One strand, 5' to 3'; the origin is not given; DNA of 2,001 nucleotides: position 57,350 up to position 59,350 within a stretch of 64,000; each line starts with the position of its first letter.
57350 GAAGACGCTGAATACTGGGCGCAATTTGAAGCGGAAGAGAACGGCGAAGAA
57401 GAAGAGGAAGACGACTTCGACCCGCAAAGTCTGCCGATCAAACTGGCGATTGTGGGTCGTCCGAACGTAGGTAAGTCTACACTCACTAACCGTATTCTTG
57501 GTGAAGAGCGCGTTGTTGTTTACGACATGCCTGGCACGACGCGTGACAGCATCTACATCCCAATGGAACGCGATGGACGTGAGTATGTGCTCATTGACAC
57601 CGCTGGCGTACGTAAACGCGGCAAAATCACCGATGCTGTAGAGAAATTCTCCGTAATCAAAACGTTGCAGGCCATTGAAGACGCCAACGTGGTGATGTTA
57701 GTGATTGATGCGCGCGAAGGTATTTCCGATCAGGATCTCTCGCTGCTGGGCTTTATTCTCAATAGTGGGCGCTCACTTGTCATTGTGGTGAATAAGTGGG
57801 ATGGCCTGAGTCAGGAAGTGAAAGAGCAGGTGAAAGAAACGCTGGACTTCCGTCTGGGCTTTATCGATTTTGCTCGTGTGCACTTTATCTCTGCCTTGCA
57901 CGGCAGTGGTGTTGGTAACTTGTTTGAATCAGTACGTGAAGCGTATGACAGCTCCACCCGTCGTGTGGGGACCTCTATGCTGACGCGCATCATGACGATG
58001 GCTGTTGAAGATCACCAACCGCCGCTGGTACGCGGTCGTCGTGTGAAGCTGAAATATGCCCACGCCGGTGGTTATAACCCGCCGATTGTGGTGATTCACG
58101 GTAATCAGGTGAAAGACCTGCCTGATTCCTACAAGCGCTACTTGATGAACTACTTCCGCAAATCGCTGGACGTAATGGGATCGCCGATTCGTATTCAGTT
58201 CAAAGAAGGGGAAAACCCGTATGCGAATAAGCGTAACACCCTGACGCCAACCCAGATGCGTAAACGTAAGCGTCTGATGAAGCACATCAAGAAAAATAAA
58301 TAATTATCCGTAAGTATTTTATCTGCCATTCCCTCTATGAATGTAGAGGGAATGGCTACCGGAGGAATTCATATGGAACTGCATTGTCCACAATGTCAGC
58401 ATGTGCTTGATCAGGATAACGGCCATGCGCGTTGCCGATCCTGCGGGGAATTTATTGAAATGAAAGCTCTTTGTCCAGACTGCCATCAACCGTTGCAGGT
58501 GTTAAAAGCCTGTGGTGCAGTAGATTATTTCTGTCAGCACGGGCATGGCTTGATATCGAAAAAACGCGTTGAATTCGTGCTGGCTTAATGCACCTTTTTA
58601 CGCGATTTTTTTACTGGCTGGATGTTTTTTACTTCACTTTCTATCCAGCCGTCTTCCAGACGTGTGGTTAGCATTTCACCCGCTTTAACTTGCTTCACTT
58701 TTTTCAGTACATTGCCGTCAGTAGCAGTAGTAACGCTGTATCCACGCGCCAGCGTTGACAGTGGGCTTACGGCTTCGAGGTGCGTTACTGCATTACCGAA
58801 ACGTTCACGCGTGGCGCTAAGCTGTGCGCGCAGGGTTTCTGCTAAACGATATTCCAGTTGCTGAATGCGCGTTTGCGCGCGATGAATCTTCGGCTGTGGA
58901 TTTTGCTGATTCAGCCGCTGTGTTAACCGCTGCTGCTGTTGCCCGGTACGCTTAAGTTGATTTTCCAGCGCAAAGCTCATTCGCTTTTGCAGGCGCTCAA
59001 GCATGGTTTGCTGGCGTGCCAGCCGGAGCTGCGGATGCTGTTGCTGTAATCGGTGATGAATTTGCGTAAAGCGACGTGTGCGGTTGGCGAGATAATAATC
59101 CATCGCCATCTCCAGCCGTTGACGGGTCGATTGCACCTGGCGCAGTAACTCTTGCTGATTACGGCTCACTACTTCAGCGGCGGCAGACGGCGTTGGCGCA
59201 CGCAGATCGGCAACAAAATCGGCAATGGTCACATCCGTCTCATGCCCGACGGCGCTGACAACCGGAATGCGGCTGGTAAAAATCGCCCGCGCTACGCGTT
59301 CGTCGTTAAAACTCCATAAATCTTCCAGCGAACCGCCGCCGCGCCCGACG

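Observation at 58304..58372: Perfect 12-bp palindrome in the der-yfgJ spacer without a U-tract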

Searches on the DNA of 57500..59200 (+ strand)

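Call 7: search_rna_families(source=window, start=57500, end=59200, threshold=evalue, max_evalue=10)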
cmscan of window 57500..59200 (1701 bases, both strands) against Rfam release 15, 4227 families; matches with E-value up to 10: 1.
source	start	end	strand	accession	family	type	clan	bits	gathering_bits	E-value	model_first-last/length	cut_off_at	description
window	58521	58610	+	RF00624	P9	Gene;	-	15.7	43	2.8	1-74/74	no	Pseudomonas sRNA P9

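Call 9: search_dna_similar(query=window:58200-58480:+, collection=ecoli_genomes, mode=near, rows=spread, max_rows=30)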
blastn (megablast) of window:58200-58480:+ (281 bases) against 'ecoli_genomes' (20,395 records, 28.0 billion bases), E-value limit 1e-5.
Records with a match: 5406; places in all: 5426; records where one place covers at least 80% of the query: 3652.
Genomes with a match: 5405 of 5426; with a place that covers at least 80% of the query: 3652. Places per genome that has any: lowest 1, median 1, highest 2. On chromosomes: 5425 places; on plasmids: 1.
Best place of each record, by identity: >=99% 1383; 95-99% 2999; 90-95% 1021; 80-90% 3.
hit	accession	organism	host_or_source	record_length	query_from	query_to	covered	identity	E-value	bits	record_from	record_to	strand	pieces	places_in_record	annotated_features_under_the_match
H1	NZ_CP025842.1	Escherichia coli strain 720632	Homo sapiens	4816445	1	281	100%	100.0%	2e-144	520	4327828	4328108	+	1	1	yfgJ: zinc ribbon domain-containing protein | der: ribosome biogenesis GTPase Der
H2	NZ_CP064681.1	Escherichia coli K-12 strain BZKR3G40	not applicable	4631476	1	281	100%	100.0%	2e-144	520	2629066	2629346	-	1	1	yfgJ: zinc ribbon domain-containing protein | der: ribosome biogenesis GTPase Der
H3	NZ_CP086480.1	Escherichia coli strain Ec-050-T20-MAC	Homo sapiens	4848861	1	281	100%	100.0%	2e-144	520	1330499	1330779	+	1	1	yfgJ: zinc ribbon domain-containing protein | der: ribosome biogenesis GTPase Der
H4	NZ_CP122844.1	Escherichia coli strain ETEC1722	Sus scrofa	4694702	1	281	100%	100.0%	2e-144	520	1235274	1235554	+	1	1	yfgJ: zinc ribbon domain-containing protein | der: ribosome biogenesis GTPase Der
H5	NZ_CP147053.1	Escherichia coli strain 1008S13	river water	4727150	1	281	100%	100.0%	2e-144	520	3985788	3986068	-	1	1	yfgJ: zinc ribbon domain-containing protein | der: ribosome biogenesis GTPase Der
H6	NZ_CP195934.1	Escherichia coli strain F3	Raw wastewater influent sample from the ...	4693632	1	281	100%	100.0%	2e-144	520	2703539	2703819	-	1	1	yfgJ: zinc ribbon domain-containing protein | der: ribosome biogenesis GTPase Der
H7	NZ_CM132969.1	Escherichia coli strain 167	Homo sapiens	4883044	1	281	100%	100.0%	2e-144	520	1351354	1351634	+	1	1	yfgJ: zinc ribbon domain-containing protein | der: ribosome biogenesis GTPase Der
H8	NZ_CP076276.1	Escherichia coli strain SA31-1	Bubalus bubalis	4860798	1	281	100%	99.6%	9e-143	514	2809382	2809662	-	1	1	yfgJ: zinc ribbon domain-containing protein | der: ribosome biogenesis GTPase Der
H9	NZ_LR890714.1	Escherichia coli strain MSB1_6C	Homo sapiens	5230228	1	281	100%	98.9%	2e-139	503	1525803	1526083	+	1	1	yfgJ: zinc ribbon domain-containing protein | der: ribosome biogenesis GTPase Der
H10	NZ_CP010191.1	Escherichia coli strain M8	mouse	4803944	1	281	100%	98.6%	3e-137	496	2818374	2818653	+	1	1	yfgJ: zinc ribbon domain-containing protein | der: ribosome biogenesis GTPase Der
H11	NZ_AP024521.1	Escherichia coli strain E189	Equus caballus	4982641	1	281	100%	98.6%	3e-137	496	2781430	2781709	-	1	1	yfgJ: zinc ribbon domain-containing protein | der: ribosome biogenesis GTPase Der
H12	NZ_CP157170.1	Escherichia coli strain 99E2750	Homo sapiens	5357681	1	281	100%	98.6%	3e-137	496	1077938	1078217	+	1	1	yfgJ: zinc ribbon domain-containing protein | der: ribosome biogenesis GTPase Der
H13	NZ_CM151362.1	Escherichia coli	Homo sapiens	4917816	1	281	100%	98.6%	3e-137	496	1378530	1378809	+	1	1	yfgJ: zinc ribbon domain-containing protein | der: ribosome biogenesis GTPase Der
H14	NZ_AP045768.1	Escherichia coli strain 23CRST010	Homo sapiens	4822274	1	281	100%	98.6%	3e-137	496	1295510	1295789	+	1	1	yfgJ: zinc ribbon domain-containing protein | der: ribosome biogenesis GTPase Der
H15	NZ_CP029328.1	Escherichia coli strain A1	Short-beaked echidna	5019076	1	281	100%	98.2%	2e-135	490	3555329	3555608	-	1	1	yfgJ: zinc ribbon domain-containing protein | der: ribosome biogenesis GTPase Der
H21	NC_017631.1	Escherichia coli ABU 83972 strain ABU 83972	Homo sapiens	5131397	1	105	37%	96.2%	6e-40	172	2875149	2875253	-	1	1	der: ribosome biogenesis GTPase Der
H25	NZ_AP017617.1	Escherichia coli strain MRY15-117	Bos taurus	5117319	1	105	37%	92.4%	3e-33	150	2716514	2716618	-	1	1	der: ribosome biogenesis GTPase Der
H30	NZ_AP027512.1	Escherichia coli strain LR-28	Homo sapiens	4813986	1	105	37%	89.5%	3e-28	134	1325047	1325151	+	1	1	der: ribosome biogenesis GTPase Der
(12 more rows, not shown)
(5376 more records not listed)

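Call 10: get_annotated_region(hit=H21, flank=3000)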
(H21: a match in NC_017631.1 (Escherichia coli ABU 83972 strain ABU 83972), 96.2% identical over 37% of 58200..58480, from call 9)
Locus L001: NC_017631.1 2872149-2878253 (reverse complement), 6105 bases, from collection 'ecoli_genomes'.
description: Escherichia coli ABU 83972, complete sequence
organism: Escherichia coli ABU 83972 strain ABU 83972 (NCBI taxid 655817)
replicon: chromosome; assembly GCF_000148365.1
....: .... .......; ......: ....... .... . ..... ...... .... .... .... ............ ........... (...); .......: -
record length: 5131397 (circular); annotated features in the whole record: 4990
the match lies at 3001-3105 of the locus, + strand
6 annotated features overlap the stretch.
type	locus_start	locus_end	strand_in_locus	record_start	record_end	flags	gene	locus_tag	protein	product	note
CDS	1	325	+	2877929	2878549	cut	yfgM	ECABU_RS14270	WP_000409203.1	ancillary SecYEG translocon subunit YfgM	-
CDS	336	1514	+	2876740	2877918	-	bamB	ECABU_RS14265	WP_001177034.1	outer membrane protein assembly factor BamB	-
CDS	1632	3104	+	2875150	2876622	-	der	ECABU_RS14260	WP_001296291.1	ribosome biogenesis GTPase Der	-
CDS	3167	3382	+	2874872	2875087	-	-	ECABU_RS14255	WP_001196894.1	zinc ribbon domain-containing protein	-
CDS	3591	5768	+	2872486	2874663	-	sinH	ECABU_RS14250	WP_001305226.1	intimin-like inverse autotransporter SinH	-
CDS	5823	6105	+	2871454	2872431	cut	-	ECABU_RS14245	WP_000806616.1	SinI family autotransporter-associated protein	-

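Call 11: get_annotated_region(hit=H25, flank=3000)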
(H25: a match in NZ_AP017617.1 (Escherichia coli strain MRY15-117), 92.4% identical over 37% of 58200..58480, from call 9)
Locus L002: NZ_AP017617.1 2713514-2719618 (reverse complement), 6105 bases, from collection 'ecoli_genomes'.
description: Escherichia coli strain MRY15-117 chromosome, complete genome
organism: Escherichia coli strain MRY15-117 (NCBI taxid 562)
replicon: chromosome; assembly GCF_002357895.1
host: Bos taurus; source: -; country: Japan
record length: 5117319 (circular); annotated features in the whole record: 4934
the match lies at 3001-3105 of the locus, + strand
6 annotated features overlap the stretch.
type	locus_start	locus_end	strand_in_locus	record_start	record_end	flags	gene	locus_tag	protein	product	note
CDS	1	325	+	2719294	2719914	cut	yfgM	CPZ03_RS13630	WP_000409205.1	ancillary SecYEG translocon subunit YfgM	-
CDS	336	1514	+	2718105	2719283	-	bamB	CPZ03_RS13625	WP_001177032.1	outer membrane protein assembly factor BamB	-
CDS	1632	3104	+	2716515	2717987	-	der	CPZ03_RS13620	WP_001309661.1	ribosome biogenesis GTPase Der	-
CDS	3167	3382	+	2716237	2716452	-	-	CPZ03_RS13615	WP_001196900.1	zinc ribbon domain-containing protein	-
CDS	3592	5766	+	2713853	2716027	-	sinH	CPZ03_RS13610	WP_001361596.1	intimin-like inverse autotransporter SinH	-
CDS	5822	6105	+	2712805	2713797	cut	-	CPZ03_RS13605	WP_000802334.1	SinI family autotransporter-associated protein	-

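Call 12: get_annotated_region(hit=H30, flank=3000)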
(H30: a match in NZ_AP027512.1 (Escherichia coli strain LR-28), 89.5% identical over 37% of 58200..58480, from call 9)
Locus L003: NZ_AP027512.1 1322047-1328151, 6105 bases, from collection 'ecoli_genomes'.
description: Escherichia coli strain LR-28 chromosome, complete genome
organism: Escherichia coli strain LR-28 (NCBI taxid 562)
replicon: chromosome; assembly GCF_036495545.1
host: Homo sapiens; source: feces; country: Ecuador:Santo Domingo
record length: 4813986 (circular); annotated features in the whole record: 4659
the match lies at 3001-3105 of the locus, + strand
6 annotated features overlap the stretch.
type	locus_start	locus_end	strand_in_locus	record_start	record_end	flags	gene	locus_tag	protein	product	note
CDS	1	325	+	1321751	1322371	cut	yfgM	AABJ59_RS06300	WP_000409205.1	ancillary SecYEG translocon subunit YfgM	-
CDS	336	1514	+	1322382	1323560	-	bamB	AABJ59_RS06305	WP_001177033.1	outer membrane protein assembly factor BamB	-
CDS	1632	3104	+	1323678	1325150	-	der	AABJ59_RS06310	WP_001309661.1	ribosome biogenesis GTPase Der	-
CDS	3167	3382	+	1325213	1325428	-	-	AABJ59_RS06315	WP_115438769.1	zinc ribbon domain-containing protein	-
CDS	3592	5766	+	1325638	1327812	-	sinH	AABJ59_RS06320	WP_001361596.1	intimin-like inverse autotransporter SinH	-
CDS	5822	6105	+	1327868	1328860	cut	-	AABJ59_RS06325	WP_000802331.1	SinI family autotransporter-associated protein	-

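Call 34: search_dna_similar(query=window:58304-58372:+, collection=ecoli_genomes, mode=near, rows=spread, max_rows=30)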
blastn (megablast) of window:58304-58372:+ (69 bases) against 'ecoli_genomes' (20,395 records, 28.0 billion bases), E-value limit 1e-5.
Records with a match: 3665; places in all: 3669; records where one place covers at least 80% of the query: 3665.
Genomes with a match: 3665 of 5426; with a place that covers at least 80% of the query: 3665. Places per genome that has any: lowest 1, median 1, highest 2. On chromosomes: 3669 places; on plasmids: 0.
Best place of each record, by identity: >=99% 1403; 95-99% 2262.
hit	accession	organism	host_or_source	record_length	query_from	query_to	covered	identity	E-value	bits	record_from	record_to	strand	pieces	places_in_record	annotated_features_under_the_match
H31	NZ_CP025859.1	Escherichia coli strain 504239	Homo sapiens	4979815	1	69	100%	100.0%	2e-27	128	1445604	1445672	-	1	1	none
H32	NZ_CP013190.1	Escherichia coli strain FORC_031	Homo sapiens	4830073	1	69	100%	100.0%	2e-27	128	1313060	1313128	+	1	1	none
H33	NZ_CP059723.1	Escherichia coli strain BUCT2930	Paguma larvata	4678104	1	69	100%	100.0%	2e-27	128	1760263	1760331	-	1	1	none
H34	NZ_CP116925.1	Escherichia coli strain MLI104K2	Homo sapiens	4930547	1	69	100%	100.0%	2e-27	128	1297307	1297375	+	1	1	none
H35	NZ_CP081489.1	Escherichia coli BL21(DE3) strain BL21(DE3)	-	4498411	1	69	100%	100.0%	2e-27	128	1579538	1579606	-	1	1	none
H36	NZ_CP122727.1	Escherichia coli strain ETEC1746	Sus scrofa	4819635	1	69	100%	100.0%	2e-27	128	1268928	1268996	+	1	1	none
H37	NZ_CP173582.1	Escherichia coli strain 98195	Homo sapiens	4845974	1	69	100%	100.0%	2e-27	128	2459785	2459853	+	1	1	none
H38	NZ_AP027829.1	Escherichia coli strain 2017.17.03CC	Homo sapiens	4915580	1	69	100%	100.0%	2e-27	128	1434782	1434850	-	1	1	none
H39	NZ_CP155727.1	Escherichia coli strain 41EC2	wastewater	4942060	1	69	100%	100.0%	2e-27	128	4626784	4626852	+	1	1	none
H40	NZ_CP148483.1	Escherichia coli strain Z1323CEC0004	Chicken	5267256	1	69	100%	100.0%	2e-27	128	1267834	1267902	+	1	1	none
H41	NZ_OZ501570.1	Escherichia coli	Homo sapiens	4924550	1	69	100%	100.0%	2e-27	128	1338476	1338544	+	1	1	none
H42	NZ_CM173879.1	Escherichia coli strain 1217KP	Homo sapiens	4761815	1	69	100%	100.0%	2e-27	128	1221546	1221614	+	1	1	none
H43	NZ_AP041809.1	Escherichia coli O166:H15 strain JNE21-003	Homo sapiens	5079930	1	69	100%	98.6%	1e-25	122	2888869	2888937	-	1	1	none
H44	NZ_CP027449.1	Escherichia coli strain 2014C-3097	Homo sapiens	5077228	1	69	100%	98.6%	4e-25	121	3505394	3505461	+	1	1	none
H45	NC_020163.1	Escherichia coli APEC O78 strain APEC O78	-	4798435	1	69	100%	98.6%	4e-25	121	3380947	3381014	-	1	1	none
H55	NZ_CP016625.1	Escherichia coli O157:H7 strain FRIK944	Bos taurus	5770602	1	69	100%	97.1%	2e-23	115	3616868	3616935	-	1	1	none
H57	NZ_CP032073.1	Escherichia coli strain CT29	Avian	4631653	1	69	100%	97.1%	2e-23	115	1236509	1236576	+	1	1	none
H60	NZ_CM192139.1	Escherichia coli strain Ec-U7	Homo sapiens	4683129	1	69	100%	95.7%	8e-22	110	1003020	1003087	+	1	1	none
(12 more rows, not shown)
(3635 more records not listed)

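Call 35: get_annotated_region(hit=H43, flank=60)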
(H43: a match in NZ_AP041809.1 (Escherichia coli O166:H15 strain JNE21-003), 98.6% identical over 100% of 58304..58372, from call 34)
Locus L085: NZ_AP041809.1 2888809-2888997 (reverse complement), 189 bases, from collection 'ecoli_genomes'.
description: Escherichia coli O166:H15 strain JNE21-003 chromosome, complete genome
organism: Escherichia coli O166:H15 strain JNE21-003 (NCBI taxid 2802033)
replicon: chromosome; assembly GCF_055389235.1
host: Homo sapiens; source: -; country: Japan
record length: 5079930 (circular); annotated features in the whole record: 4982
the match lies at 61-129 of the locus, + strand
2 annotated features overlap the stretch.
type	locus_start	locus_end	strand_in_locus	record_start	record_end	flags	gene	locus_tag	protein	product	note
CDS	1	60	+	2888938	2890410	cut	der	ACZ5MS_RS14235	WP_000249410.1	ribosome biogenesis GTPase Der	-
CDS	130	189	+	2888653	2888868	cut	yfgJ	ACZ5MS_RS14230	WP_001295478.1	zinc ribbon domain-containing protein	-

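Call 36: get_annotated_region(hit=H44, flank=60)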
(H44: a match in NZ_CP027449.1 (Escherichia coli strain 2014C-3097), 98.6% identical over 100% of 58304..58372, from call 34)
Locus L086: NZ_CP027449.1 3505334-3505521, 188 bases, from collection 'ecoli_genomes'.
description: Escherichia coli strain 2014C-3097 chromosome, complete genome
organism: Escherichia coli strain 2014C-3097 (NCBI taxid 562)
replicon: chromosome; assembly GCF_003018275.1
host: Homo sapiens; source: stool; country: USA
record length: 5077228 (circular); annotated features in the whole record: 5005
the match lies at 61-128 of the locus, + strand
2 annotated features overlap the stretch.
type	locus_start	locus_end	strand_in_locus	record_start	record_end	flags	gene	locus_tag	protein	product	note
CDS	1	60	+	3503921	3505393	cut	der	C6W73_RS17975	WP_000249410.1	ribosome biogenesis GTPase Der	-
CDS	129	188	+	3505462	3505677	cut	yfgJ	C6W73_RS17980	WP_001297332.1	zinc ribbon domain-containing protein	-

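Call 37: get_annotated_region(hit=H55, flank=60)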
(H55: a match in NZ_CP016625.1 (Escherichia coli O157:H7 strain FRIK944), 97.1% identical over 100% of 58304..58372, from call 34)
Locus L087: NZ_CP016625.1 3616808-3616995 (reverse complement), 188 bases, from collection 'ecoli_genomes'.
description: Escherichia coli O157:H7 strain FRIK944 chromosome, complete genome
organism: Escherichia coli O157:H7 strain FRIK944 (NCBI taxid 83334)
replicon: chromosome; assembly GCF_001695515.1
host: Bos taurus; source: calf feces; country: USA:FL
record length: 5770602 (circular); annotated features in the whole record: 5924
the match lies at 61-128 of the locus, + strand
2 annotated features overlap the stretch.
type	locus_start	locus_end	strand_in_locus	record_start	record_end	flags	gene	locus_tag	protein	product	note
CDS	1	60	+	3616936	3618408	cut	der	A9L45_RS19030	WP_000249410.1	ribosome biogenesis GTPase Der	-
CDS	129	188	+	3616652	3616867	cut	yfgJ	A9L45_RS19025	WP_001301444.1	zinc ribbon domain-containing protein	-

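Call 38: get_annotated_region(hit=H60, flank=60)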
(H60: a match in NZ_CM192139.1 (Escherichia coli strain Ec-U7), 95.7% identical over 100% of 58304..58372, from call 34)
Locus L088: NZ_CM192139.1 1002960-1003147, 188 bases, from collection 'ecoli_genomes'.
description: Escherichia coli strain Ec-U7 chromosome, whole genome shotgun sequence
organism: Escherichia coli strain Ec-U7 (NCBI taxid 562)
replicon: chromosome; assembly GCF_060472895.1
host: Homo sapiens; source: urine; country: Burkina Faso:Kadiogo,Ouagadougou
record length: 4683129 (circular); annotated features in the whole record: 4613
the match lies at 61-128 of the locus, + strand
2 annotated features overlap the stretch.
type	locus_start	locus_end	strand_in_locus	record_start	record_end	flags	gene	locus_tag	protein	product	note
CDS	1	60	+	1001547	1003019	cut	der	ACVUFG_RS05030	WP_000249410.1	ribosome biogenesis GTPase Der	-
CDS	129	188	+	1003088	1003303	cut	yfgJ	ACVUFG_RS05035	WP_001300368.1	zinc ribbon domain-containing protein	-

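Call 39: get_annotated_region(hit=H57, flank=60)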
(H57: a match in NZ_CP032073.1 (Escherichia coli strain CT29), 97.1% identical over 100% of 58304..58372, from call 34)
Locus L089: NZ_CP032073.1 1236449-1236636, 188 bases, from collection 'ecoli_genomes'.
description: Escherichia coli strain CT29 chromosome, complete genome
organism: Escherichia coli strain CT29 (NCBI taxid 562)
replicon: chromosome; assembly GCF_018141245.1
host: Avian; source: -; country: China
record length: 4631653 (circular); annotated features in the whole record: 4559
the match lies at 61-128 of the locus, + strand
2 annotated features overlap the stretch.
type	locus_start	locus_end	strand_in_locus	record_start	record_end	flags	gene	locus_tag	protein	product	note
CDS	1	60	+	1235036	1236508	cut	der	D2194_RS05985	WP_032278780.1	ribosome biogenesis GTPase Der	-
CDS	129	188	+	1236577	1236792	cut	yfgJ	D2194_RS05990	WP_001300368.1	zinc ribbon domain-containing protein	-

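Call 68: search_dna_similar(query=L002:3105-3166:+, collection=ecoli_genomes, mode=near, rows=spread, max_rows=30)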
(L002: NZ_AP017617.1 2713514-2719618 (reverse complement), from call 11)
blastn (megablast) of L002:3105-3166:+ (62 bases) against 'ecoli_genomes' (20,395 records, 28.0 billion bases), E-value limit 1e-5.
Records with a match: 1465; places in all: 1465; records where one place covers at least 80% of the query: 1465.
Genomes with a match: 1465 of 5426; with a place that covers at least 80% of the query: 1465. Places per genome that has any: lowest 1, median 1, highest 1. On chromosomes: 1465 places; on plasmids: 0.
Best place of each record, by identity: >=99% 840; 95-99% 532; 90-95% 11; 80-90% 82.
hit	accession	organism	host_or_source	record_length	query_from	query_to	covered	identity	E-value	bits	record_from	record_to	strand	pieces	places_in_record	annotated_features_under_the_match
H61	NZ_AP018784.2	Escherichia coli strain SK1144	-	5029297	1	62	100%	100.0%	1e-23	115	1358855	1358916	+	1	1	none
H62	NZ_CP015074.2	Escherichia coli strain Ecol_745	Homo sapiens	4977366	1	62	100%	100.0%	1e-23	115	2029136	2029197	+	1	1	none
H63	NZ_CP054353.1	Escherichia coli strain SCU-172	Homo sapiens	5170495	1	62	100%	100.0%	1e-23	115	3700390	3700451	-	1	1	none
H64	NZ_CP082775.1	Escherichia coli O25:H4 strain CU568-3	Homo sapiens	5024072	1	62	100%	100.0%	1e-23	115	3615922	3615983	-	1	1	none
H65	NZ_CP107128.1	Escherichia coli strain S7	human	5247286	1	62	100%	100.0%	1e-23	115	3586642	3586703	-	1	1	none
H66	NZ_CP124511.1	Escherichia coli strain AVS0501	environmental: river/lake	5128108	1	62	100%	100.0%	1e-23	115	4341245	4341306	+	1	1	none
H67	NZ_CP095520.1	Escherichia coli strain GN04171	Homo sapiens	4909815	1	62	100%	100.0%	1e-23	115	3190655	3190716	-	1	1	none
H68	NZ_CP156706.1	Escherichia coli strain PKF11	Milvus migrans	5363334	1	62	100%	100.0%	1e-23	115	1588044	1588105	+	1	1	none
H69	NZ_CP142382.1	Escherichia coli strain HS1496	Homo sapiens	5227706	1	62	100%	100.0%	1e-23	115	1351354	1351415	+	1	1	none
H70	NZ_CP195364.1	Escherichia coli strain 24AR0070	Homo sapiens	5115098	1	62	100%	100.0%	1e-23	115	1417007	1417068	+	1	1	none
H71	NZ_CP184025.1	Escherichia coli strain 1435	Homo sapiens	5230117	1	62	100%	100.0%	1e-23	115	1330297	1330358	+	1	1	none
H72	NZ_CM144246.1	Escherichia coli strain CB7286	Homo sapiens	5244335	1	62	100%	100.0%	1e-23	115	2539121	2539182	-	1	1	none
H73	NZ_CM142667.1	Escherichia coli strain UID2309220009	Homo sapiens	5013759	1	62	100%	100.0%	1e-23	115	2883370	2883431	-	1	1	none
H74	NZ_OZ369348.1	Escherichia coli strain Esc22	not applicable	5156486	1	62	100%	100.0%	1e-23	115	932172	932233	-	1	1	none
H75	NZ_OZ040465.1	Escherichia coli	-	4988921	1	62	100%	100.0%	1e-23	115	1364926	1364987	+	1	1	none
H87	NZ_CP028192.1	Escherichia coli strain CFSAN018748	tissue and/or biological fluid swine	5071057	1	62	100%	96.8%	3e-20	104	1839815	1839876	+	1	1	none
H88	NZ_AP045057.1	Escherichia coli strain JNE25-005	Homo sapiens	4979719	1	62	100%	96.8%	3e-20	104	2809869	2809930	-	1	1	none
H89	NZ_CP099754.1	Escherichia coli strain 806883-9-2019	Homo sapiens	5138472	1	62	100%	87.1%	1e-9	69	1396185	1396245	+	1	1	none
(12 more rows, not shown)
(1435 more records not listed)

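Call 69: get_annotated_region(hit=H87, flank=30)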
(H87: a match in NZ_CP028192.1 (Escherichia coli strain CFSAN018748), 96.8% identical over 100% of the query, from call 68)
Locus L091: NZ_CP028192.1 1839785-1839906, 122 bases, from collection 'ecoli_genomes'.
description: Escherichia coli strain CFSAN018748 chromosome, complete genome
organism: Escherichia coli strain CFSAN018748 (NCBI taxid 562)
replicon: chromosome; assembly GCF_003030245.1
host: -; source: tissue and/or biological fluid swine; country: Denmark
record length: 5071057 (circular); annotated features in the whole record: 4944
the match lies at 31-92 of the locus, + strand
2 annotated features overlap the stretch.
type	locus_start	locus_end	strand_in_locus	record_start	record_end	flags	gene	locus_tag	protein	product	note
CDS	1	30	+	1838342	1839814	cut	der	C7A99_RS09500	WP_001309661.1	ribosome biogenesis GTPase Der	-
CDS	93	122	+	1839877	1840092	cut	-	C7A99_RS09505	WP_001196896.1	zinc ribbon domain-containing protein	-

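Call 70: get_annotated_region(hit=H89, flank=30)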
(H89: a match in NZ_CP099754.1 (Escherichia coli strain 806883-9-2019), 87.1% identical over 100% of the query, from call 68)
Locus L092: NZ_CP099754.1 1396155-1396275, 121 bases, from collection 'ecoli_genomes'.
description: Escherichia coli strain 806883-9-2019 chromosome, complete genome
organism: Escherichia coli strain 806883-9-2019 (NCBI taxid 562)
replicon: chromosome; assembly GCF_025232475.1
host: Homo sapiens; source: Rectal swab; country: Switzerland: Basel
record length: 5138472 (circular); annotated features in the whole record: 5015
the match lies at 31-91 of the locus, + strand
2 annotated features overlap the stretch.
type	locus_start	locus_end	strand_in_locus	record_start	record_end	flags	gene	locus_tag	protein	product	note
CDS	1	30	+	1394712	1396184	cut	der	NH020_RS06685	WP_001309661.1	ribosome biogenesis GTPase Der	-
CDS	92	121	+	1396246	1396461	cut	-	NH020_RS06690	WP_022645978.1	zinc ribbon domain-containing protein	-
